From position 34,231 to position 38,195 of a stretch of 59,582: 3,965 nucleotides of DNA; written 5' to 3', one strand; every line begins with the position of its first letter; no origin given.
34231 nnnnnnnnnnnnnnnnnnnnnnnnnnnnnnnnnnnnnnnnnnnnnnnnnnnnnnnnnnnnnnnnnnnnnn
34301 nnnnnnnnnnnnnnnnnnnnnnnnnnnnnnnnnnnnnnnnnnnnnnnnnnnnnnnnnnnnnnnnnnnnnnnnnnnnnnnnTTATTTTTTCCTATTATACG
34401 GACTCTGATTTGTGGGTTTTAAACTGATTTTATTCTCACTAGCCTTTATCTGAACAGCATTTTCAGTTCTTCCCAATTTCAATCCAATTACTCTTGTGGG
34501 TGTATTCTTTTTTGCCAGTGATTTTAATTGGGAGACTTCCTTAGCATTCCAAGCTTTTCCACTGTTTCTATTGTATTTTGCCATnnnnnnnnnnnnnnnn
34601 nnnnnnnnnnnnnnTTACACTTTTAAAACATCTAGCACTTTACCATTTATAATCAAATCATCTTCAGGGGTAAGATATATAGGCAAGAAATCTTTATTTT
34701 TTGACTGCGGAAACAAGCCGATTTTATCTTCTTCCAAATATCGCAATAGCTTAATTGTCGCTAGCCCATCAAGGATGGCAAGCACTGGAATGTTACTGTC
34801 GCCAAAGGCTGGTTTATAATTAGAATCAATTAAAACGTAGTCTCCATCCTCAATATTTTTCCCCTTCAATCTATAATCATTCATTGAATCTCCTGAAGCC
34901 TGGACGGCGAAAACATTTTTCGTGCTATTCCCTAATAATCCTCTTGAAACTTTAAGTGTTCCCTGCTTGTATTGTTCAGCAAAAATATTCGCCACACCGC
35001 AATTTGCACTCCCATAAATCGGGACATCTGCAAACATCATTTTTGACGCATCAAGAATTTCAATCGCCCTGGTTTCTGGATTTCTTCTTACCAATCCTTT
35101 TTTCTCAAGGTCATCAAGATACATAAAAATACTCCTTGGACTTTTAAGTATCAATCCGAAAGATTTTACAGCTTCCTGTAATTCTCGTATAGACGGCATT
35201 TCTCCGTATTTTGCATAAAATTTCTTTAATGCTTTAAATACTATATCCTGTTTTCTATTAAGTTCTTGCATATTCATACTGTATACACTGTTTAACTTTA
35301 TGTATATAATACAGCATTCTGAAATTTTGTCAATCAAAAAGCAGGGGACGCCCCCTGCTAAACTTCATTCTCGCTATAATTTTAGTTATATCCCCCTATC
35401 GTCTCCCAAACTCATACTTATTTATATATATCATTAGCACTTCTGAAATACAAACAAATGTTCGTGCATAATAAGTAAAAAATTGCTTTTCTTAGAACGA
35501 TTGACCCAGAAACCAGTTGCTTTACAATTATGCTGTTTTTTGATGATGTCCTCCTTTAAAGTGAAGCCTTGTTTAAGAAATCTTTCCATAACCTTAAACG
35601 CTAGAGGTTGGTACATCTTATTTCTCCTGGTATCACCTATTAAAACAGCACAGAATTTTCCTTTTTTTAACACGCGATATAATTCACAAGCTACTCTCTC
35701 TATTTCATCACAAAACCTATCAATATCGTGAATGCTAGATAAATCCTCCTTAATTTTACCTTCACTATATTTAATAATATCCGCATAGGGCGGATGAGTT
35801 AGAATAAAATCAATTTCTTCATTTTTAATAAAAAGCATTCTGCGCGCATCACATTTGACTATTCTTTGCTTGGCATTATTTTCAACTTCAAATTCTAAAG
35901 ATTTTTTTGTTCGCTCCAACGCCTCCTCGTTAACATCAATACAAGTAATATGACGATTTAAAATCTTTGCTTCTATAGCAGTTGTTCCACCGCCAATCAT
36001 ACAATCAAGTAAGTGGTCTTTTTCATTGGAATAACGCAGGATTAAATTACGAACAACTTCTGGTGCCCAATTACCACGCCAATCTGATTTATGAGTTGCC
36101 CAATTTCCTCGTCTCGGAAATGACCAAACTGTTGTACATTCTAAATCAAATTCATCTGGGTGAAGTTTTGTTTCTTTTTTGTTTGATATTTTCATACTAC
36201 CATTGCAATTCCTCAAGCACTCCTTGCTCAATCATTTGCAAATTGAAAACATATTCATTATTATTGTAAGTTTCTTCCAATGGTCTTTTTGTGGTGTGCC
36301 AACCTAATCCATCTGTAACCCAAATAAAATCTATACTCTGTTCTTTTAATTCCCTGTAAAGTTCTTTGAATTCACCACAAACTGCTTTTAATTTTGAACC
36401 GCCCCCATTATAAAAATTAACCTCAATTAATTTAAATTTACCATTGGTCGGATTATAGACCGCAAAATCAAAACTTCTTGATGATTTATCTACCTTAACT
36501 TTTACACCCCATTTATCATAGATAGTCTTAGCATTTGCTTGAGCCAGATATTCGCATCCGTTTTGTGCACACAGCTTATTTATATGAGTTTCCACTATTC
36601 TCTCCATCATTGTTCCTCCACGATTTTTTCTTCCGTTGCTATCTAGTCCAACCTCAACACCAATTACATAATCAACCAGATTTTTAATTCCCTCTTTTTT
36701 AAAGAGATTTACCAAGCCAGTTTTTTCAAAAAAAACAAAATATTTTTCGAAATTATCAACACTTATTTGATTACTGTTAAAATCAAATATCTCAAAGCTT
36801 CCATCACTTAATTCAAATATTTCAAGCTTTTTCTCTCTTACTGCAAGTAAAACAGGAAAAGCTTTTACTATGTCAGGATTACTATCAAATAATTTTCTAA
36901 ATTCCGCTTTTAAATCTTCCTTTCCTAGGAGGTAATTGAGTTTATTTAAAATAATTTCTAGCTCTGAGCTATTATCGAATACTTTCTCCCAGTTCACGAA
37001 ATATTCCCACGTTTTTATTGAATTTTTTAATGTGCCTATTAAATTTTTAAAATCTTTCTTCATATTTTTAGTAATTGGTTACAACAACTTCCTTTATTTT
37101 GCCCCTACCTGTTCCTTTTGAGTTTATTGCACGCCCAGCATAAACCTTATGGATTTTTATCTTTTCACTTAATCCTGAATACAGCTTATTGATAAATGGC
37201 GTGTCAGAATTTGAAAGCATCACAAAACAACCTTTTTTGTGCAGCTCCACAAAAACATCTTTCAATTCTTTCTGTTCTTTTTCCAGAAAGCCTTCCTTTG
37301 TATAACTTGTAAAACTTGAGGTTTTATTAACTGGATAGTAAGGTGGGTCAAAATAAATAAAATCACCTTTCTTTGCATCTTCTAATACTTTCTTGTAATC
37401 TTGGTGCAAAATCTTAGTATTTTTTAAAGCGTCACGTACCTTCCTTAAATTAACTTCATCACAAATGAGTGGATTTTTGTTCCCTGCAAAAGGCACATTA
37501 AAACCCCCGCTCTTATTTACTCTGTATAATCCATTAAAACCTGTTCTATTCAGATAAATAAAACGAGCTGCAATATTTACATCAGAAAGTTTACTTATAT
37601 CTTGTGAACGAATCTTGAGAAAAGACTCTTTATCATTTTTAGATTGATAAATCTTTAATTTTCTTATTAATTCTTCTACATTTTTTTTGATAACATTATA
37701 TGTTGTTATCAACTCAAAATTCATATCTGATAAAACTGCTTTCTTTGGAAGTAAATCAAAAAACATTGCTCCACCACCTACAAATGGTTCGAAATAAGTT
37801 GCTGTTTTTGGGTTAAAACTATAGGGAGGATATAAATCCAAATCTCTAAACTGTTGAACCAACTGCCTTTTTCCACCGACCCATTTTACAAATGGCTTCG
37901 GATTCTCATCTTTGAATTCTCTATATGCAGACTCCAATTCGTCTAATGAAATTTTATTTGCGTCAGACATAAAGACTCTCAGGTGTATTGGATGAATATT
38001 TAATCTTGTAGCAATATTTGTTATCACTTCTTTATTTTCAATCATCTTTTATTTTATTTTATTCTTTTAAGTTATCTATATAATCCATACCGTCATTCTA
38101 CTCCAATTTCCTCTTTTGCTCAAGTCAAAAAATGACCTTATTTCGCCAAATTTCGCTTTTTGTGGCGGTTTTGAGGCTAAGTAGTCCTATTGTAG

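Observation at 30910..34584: Tightly coupled five-gene operon around a SMODS/CD-NTase-like nucleotidyltransferase: candidate non-canonical nucleotide-signalling defence system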

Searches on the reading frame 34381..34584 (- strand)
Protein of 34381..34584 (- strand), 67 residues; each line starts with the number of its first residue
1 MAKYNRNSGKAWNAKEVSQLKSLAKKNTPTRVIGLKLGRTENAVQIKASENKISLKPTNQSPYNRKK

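Call 3: search_protein_families(library=pfam, proteins=[window:34381-34584:-], max_evalue=0.1)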
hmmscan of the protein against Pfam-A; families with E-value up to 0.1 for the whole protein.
window:34381-34584:- (67 aa): 0 families

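Call 4: search_protein_families(library=padloc, proteins=[window:34381-34584:-], max_evalue=0.1)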
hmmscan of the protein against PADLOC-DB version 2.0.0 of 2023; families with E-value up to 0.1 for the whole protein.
window:34381-34584:- (67 aa): 0 families

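Call 5: search_protein_families(library=ncbifam, proteins=[window:34381-34584:-], max_evalue=0.1)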
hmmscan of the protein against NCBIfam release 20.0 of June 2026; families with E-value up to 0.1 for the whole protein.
window:34381-34584:- (67 aa): 0 families

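Call 6: search_protein_families(library=phrogs, proteins=[window:34381-34584:-], max_evalue=0.01)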
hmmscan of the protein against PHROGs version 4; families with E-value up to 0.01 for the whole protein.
window:34381-34584:- (67 aa): 4 families
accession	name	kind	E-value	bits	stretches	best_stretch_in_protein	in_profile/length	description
phrog_323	-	transcription regulation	2e-08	35.1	1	7-61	144-198/319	transcriptional regulator, D5-like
phrog_11013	-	unknown function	0.00017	22.4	1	3-56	24-76/87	-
phrog_35602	-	unknown function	0.0032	18.6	1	9-50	27-68/117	-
phrog_2511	-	DNA, RNA and nucleotide metabolism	0.0064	17.3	1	6-47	33-74/100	HTH DNA binding protein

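Call 66: find_related_loci(query=window:34381-34584:-, collection=metagenome_contigs, flank=5000)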
Query window:34381-34584:- (67 aa) in metagenome_contigs; peptide patterns used: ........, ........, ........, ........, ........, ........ (x = any residue, [..] = any of these).
600 stretches matched a pattern (row limit reached: there are more); 357 encode a relative of the query (tblastn E <= 1e-3); the best 80 are kept; 80 distinct loci.
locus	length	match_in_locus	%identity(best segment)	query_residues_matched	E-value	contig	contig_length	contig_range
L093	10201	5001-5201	87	1-67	2e-34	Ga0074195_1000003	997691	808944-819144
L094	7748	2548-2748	84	1-67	5e-33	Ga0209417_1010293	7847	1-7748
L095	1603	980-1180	81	1-67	6e-32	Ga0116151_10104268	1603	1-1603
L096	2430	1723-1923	81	1-67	7e-32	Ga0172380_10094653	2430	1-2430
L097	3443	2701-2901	78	1-67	1e-31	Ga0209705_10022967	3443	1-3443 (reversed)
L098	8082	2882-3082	78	1-67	2e-31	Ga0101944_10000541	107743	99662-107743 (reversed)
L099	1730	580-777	77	1-66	2e-31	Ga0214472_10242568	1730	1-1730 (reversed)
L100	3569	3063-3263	78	1-67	2e-31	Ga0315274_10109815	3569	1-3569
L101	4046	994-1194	76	1-67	4e-31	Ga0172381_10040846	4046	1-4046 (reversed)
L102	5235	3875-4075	76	1-67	4e-31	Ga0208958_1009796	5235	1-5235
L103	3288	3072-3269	77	1-66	5e-31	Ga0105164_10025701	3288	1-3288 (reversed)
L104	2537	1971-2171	79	1-67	3e-31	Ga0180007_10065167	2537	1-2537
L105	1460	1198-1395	77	1-66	5e-31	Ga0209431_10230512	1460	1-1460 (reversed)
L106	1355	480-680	78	1-67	5e-31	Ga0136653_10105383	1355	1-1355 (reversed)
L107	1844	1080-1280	76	1-67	7e-31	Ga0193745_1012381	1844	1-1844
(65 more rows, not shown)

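Call 72: search_protein_families(library=pfam, alignment_id=A5, max_evalue=0.001)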
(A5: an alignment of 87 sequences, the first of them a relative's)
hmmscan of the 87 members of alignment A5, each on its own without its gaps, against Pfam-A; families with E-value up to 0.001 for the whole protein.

A. member 1, L093:3709-4158:+ (150 aa): 1 family
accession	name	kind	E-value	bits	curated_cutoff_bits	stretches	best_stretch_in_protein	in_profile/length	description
PF14280.11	DUF4365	-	5.9e-05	23.6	24.3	1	17-81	4-77/139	Domain of unknown function (DUF4365)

B. families by the number of members that match (of 87 scanned): 66 families (the first 25 are shown)
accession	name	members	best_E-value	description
PF00717.28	Peptidase_S24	18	1.3e-32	Peptidase S24-like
PF01726.22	LexA_DNA_bind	12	1.6e-16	LexA DNA binding domain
PF01381.28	HTH_3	8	7.7e-17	Helix-turn-helix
PF13560.12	HTH_31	8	1.8e-12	Helix-turn-helix domain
PF06114.19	Peptidase_M78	7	7.9e-12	IrrE N-terminal-like domain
PF12844.13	HTH_19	5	1.1e-11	Helix-turn-helix domain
PF13443.12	HTH_26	4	4.6e-10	Cro/C1-type HTH DNA-binding domain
PF11740.13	KfrA_N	4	0.00037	Plasmid replication region DNA-binding N-term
PF02867.20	Ribonuc_red_lgC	3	1.2e-124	Ribonucleotide reductase, barrel domain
PF12637.14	TSCPD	3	1e-10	TSCPD domain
PF13744.12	HTH_37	3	9e-08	Helix-turn-helix domain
PF01979.26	Amidohydro_1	2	6.7e-34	Amidohydrolase family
PF09509.15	Hypoth_Ymh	2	7.5e-25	Protein of unknown function (Hypoth_ymh)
PF07969.17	Amidohydro_3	2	2.8e-22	Amidohydrolase family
PF13589.12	HATPase_c_3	2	3.5e-22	Histidine kinase-, DNA gyrase B-, and HSP90-like ATPase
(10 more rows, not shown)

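Call 73: search_protein_families(library=pfam, alignment_id=A6, max_evalue=0.001)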
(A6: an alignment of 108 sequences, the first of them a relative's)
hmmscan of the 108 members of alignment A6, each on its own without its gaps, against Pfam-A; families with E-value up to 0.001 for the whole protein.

A. member 1, L093:5209-5697:+ (163 aa): 0 families

B. families by the number of members that match (of 108 scanned): 68 families (the first 25 are shown)
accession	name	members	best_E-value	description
PF08937.16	ThsB_TIR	4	1.6e-25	Thoeris protein ThsB, TIR-like domain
PF10592.14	AIPR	2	7.3e-19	AIPR protein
PF13676.11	TIR_2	2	2.3e-15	TIR domain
PF14452.12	Multi_ubiq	2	3.6e-15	Multiubiquitin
PF00515.34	TPR_1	2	7.6e-13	Tetratricopeptide repeat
PF18899.5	DUF5655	2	5.2e-12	Domain of unknown function (DUF5655)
PF13365.12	Trypsin_2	2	5.4e-12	Trypsin-like peptidase domain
PF13181.12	TPR_8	2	7.8e-11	Tetratricopeptide repeat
PF00753.33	Lactamase_B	2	9.9e-09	Metallo-beta-lactamase superfamily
PF18144.7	SMODS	2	2.8e-08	Second Messenger Oligonucleotide or Dinucleotide Synthetase domain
PF01582.25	TIR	2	4.5e-05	TIR domain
PF17128.10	DUF5107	1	4.9e-102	Domain of unknown function (DUF5107)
PF07929.16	PRiA4_ORF3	1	1.7e-57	Plasmid pRiA4b ORF-3-like protein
PF00749.27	tRNA-synt_1c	1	1.3e-41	tRNA synthetases class I (E and Q), catalytic domain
PF01741.23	MscL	1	6.9e-37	Large-conductance mechanosensitive channel, MscL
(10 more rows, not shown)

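Call 82: search_protein_representatives(protein=window:34381-34584:-)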
Query: 67 residues. Proteins with E-value up to 0.001 (for the whole library): 720; up to 1e-10: 156; up to 1e-30: 0. The best 150 are listed.
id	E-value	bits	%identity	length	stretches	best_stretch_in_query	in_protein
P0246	4.6e-25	102.3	73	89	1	1-67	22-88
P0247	3.2e-22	93.4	71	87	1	1-66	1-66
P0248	1.3e-21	91.5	71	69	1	1-66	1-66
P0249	3.6e-21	90.1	68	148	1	1-66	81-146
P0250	6.3e-20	86.2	66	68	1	1-67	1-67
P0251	6.8e-20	86.1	68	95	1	1-66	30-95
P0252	7.7e-20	85.9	64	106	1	1-67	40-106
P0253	1.3e-19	85.2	65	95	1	1-66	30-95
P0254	1.4e-19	85.1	68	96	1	1-66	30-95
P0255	2.7e-19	84.2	70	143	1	1-67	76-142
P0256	5.1e-19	83.3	64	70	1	1-66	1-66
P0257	5.3e-19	83.3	68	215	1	3-67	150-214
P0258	7.3e-19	82.8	64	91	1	3-66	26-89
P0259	7.6e-19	82.8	64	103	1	1-67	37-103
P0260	1.1e-18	82.3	63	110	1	1-67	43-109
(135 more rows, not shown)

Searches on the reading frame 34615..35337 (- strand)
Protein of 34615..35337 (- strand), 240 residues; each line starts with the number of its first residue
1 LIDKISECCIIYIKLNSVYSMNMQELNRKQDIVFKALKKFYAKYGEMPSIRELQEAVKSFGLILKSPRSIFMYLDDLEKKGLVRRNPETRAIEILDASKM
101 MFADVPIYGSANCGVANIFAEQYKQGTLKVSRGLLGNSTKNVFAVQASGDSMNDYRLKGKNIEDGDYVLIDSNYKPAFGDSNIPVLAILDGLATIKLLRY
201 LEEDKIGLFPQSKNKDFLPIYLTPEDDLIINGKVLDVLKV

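Call 3: search_protein_families(library=pfam, proteins=[window:34615-35337:-], max_evalue=0.1)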
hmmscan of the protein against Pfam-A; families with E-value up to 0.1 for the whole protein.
window:34615-35337:- (240 aa): 5 families
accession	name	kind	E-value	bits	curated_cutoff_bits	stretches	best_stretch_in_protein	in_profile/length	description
PF00717.28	Peptidase_S24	-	2.2e-15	56.8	23.3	1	106-234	1-115/116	Peptidase S24-like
PF01726.22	LexA_DNA_bind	-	3.7e-09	36.7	23.7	1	23-88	1-61/65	LexA DNA binding domain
PF16191.10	E1_4HB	-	0.018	15.4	25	1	31-59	34-62/70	Ubiquitin-activating enzyme E1 four-helix bundle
PF04182.18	B-block_TFIIIC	-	0.048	14.2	22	0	57-87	25-52/73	B-block binding subunit of TFIIIC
PF04358.19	DsrC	-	0.073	13.9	24.9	0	25-59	36-70/107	DsrC like protein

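Call 4: search_protein_families(library=padloc, proteins=[window:34615-35337:-], max_evalue=0.1)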
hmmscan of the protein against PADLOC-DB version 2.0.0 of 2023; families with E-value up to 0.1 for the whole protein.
window:34615-35337:- (240 aa): 0 families

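Call 5: search_protein_families(library=ncbifam, proteins=[window:34615-35337:-], max_evalue=0.1)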
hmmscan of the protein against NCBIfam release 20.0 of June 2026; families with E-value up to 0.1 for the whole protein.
window:34615-35337:- (240 aa): 3 families
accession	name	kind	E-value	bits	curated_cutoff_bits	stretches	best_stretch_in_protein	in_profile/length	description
TIGR00498.1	lexA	equivalog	1.7e-25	89.8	110.95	1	23-238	1-199/203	transcriptional repressor LexA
NF007621.2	PRK10276.1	subfamily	6e-12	45.6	110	1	120-238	8-114/115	translesion error-prone DNA polymerase V autoproteolytic subunit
TIGR03342.1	dsrC_tusE_dsvC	subfamily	0.041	14.3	53.5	1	25-59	37-71/108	TusE/DsrC/DsvC family sulfur relay protein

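Call 6: search_protein_families(library=phrogs, proteins=[window:34615-35337:-], max_evalue=0.01)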
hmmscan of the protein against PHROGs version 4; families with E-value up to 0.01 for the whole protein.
window:34615-35337:- (240 aa): 6 families
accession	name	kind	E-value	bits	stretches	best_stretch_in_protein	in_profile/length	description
phrog_4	-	transcription regulation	2.2e-17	64.1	1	101-239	210-337/400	transcriptional repressor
phrog_3502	-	unknown function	2.5e-12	48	1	16-96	36-115/131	-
phrog_811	-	DNA, RNA and nucleotide metabolism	2.1e-08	34.8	1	120-236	27-130/140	UmuD-like protein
phrog_6201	-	transcription regulation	1.4e-05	25.9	1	134-236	17-113/121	CI-like repressor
phrog_8558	-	unknown function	5.9e-05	24.3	1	134-235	12-105/114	-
phrog_24920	-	unknown function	0.002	19.1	0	23-84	1-57/125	-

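Call 86: find_related_loci(query=window:34615-35277:-, collection=genome_contigs, flank=10000)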
Query window:34615-35277:- (220 aa) in genome_contigs; peptide patterns used: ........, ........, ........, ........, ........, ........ (x = any residue, [..] = any of these).
40 stretches matched a pattern, but none encodes a relative of the query by tblastn (E <= 1e-3).

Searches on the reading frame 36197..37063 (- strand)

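Call 81: search_protein_families(library=pfam, proteins=[window:36197-37063:-], max_evalue=0.001)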
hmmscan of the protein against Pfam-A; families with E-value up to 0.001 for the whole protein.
window:36197-37063:- (288 aa): 1 family
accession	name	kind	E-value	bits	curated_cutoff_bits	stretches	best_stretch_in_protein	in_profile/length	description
PF04556.18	DpnII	-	2.9e-94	315.9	23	1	4-285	1-278/278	DpnII restriction endonuclease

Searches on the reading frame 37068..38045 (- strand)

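Call 81: search_protein_families(library=pfam, proteins=[window:37068-38045:-], max_evalue=0.001)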
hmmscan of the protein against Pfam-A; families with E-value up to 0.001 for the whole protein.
window:37068-38045:- (325 aa): 2 families
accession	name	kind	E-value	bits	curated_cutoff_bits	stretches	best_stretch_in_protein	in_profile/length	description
PF02086.21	MethyltransfD12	-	1.5e-59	202.3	22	1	55-301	1-247/253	D12 class N6 adenine-specific DNA methyltransferase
PF03602.21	Cons_hypoth95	-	8.3e-05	22.8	24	0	199-257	83-145/182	Conserved hypothetical protein 95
